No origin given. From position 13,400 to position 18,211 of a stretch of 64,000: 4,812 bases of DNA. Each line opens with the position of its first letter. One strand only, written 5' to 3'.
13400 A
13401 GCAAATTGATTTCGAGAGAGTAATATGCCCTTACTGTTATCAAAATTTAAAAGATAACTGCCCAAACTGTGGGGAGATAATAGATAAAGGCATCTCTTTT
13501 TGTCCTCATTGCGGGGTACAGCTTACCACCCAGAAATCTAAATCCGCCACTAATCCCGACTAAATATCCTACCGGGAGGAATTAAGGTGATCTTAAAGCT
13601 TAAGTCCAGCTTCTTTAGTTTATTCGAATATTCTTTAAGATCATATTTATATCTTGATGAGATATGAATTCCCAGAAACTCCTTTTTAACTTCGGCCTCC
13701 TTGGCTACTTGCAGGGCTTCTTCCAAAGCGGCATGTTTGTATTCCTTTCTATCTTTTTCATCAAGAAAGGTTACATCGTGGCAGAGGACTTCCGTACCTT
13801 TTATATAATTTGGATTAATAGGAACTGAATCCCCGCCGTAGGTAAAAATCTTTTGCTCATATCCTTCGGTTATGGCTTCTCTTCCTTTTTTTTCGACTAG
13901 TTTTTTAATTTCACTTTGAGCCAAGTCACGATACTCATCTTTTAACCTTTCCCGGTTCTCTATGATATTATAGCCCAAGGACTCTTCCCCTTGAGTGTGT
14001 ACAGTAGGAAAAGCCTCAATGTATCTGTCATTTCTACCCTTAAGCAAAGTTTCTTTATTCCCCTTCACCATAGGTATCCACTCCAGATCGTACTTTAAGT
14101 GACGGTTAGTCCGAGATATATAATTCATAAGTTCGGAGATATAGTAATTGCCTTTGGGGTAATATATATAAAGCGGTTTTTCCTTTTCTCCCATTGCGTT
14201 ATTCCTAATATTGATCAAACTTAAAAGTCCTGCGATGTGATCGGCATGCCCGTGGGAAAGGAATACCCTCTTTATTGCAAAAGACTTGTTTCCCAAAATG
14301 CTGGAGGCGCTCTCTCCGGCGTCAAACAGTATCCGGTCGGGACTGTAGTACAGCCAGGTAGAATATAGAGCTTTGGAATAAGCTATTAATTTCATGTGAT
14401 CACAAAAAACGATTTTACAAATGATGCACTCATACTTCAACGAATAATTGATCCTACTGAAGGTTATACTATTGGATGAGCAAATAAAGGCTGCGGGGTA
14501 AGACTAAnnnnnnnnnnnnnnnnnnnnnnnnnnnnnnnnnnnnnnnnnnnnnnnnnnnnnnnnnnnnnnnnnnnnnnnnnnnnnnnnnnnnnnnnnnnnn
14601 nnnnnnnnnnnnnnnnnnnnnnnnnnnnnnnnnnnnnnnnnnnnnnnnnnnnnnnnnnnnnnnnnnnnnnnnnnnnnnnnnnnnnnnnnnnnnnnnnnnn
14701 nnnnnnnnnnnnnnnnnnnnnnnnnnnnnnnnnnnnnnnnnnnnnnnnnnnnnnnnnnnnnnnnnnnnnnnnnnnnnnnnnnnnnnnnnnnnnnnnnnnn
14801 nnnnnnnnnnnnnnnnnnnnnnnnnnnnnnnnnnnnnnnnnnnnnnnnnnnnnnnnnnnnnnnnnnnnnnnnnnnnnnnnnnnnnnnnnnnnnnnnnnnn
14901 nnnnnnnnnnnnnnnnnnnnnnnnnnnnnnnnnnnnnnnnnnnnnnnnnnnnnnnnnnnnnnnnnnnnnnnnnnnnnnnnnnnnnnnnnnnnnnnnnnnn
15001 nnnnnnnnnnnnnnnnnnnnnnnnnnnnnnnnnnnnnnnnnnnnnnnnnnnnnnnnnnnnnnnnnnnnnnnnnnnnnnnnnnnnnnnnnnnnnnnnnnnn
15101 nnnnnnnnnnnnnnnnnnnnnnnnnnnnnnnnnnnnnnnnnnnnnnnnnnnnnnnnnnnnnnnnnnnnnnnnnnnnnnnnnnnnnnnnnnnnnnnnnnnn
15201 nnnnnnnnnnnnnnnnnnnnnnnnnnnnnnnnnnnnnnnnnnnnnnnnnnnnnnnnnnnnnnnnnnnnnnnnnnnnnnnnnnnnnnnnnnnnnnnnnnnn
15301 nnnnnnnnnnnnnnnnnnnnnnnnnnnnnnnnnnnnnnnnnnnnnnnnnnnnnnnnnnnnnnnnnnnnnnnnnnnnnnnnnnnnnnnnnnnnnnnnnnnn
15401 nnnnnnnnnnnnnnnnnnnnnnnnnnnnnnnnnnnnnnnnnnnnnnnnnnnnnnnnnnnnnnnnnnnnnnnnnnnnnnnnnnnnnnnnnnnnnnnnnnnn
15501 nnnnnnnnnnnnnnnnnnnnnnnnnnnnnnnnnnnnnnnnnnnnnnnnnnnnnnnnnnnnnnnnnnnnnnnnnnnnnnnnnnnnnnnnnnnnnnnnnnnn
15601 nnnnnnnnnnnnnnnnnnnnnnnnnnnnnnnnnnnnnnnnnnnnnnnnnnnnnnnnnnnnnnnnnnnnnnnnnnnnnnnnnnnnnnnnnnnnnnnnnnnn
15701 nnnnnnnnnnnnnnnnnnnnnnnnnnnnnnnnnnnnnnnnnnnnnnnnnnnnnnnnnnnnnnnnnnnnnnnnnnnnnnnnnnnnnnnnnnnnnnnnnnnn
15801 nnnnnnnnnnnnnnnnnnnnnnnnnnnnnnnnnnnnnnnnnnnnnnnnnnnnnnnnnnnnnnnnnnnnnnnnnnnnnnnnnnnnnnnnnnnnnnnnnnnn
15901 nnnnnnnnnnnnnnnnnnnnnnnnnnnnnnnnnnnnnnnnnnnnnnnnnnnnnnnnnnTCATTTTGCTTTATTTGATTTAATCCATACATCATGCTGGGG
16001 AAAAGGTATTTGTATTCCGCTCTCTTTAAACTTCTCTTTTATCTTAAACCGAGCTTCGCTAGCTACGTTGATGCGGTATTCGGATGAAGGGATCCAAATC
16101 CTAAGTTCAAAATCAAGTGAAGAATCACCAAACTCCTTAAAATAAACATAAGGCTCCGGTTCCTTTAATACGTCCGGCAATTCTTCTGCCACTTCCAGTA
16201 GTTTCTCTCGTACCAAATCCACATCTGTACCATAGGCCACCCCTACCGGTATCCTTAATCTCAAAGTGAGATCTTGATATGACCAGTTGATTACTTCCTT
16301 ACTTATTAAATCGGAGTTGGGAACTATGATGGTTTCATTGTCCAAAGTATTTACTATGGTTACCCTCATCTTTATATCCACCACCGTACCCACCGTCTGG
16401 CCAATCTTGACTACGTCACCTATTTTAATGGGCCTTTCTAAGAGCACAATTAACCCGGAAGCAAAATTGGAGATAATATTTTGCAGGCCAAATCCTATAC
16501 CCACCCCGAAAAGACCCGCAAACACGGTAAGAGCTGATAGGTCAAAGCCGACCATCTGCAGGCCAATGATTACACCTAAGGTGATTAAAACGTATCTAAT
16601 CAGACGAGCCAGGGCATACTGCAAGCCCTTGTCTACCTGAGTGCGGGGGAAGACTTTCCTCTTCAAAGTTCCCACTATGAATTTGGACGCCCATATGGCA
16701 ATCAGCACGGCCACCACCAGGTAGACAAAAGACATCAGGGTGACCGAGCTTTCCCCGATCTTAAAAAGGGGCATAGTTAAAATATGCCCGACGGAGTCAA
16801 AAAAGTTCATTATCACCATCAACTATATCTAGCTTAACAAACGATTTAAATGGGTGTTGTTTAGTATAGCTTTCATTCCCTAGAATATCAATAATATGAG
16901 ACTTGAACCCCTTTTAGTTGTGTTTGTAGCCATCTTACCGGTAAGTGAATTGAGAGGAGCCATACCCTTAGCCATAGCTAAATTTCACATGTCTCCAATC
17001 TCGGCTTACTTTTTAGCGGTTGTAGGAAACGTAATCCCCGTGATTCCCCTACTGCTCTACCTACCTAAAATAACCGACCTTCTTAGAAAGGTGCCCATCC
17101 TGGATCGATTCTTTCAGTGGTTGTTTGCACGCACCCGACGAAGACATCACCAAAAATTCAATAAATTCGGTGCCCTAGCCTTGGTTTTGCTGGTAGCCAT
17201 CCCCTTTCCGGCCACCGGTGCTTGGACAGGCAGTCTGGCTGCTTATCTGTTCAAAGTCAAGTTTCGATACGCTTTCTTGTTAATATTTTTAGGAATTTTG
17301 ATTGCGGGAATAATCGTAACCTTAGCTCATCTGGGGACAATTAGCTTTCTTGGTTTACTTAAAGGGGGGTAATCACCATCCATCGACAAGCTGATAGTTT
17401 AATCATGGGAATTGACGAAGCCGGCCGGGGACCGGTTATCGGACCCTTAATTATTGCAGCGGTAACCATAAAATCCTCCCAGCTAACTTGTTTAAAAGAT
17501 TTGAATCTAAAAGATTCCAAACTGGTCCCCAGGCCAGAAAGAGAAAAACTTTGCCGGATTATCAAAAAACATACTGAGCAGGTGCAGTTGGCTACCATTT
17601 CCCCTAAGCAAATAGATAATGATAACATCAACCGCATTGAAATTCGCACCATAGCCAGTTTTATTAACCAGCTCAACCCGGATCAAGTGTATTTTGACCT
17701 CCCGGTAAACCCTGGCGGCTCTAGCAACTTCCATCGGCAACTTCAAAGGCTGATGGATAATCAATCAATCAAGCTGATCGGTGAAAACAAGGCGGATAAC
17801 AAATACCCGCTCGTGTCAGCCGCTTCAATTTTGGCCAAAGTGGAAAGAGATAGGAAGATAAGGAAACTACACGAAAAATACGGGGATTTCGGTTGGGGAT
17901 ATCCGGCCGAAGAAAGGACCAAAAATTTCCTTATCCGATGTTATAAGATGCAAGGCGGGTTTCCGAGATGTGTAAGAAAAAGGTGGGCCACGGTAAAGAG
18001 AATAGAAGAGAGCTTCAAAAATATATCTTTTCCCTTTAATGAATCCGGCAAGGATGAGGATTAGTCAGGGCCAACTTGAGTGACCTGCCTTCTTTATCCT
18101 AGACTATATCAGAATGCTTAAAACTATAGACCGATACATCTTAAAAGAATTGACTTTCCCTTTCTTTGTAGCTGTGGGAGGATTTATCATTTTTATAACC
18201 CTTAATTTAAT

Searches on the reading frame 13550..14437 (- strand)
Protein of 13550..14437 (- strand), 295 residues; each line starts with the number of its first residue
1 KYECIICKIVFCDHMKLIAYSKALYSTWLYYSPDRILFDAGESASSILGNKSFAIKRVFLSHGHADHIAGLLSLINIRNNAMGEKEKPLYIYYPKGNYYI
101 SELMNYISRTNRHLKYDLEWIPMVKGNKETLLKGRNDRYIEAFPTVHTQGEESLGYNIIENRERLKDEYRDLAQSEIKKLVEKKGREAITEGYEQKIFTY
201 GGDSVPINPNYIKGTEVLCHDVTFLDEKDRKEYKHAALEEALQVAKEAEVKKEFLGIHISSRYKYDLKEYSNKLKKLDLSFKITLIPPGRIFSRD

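Call 52: search_protein_families(library=pfam, proteins=[window:13550-14437:-], max_evalue=0.0001)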
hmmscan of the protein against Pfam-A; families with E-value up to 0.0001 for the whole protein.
window:13550-14437:- (295 aa): 2 families
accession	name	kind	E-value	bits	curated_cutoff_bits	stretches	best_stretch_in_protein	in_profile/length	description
PF12706.13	Lactamase_B_2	-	3.2e-14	53.4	27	1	35-164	2-136/200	Beta-lactamase superfamily domain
PF00753.33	Lactamase_B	-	1.8e-06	28.5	22.7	1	35-81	17-70/196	Metallo-beta-lactamase superfamily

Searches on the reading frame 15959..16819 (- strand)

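Call 52: search_protein_families(library=pfam, proteins=[window:15959-16819:-], max_evalue=0.0001)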
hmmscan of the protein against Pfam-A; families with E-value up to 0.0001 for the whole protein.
window:15959-16819:- (286 aa): 3 families
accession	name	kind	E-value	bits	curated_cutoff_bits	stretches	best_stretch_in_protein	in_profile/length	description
PF21082.3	MS_channel_3rd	-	1.1e-23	83.9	21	1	189-271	2-88/88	Mechanosensitive ion channel MscS, C-terminal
PF00924.24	MS_channel_2nd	-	6.9e-23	81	20.2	1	114-180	1-67/68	Mechanosensitive ion channel, beta-domain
PF21088.3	MS_channel_1st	-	5.5e-08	33.1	23.1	1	73-113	2-42/42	Mechanosensitive ion channel, transmembrane helices 2/3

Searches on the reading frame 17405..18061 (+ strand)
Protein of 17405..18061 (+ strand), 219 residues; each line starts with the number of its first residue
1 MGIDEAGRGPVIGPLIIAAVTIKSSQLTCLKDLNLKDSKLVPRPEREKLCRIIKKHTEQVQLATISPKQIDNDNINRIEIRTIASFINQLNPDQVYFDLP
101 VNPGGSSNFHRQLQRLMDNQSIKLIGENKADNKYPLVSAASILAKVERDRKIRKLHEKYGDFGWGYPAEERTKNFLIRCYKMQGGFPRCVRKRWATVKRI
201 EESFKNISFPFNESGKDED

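Call 52: search_protein_families(library=pfam, proteins=[window:17405-18061:+], max_evalue=0.0001)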
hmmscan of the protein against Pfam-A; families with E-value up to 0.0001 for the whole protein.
window:17405-18061:+ (219 aa): 1 family
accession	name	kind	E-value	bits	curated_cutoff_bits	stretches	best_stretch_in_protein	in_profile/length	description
PF01351.25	RNase_HII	-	4.8e-41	141.3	25.8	1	1-197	1-199/199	Ribonuclease HII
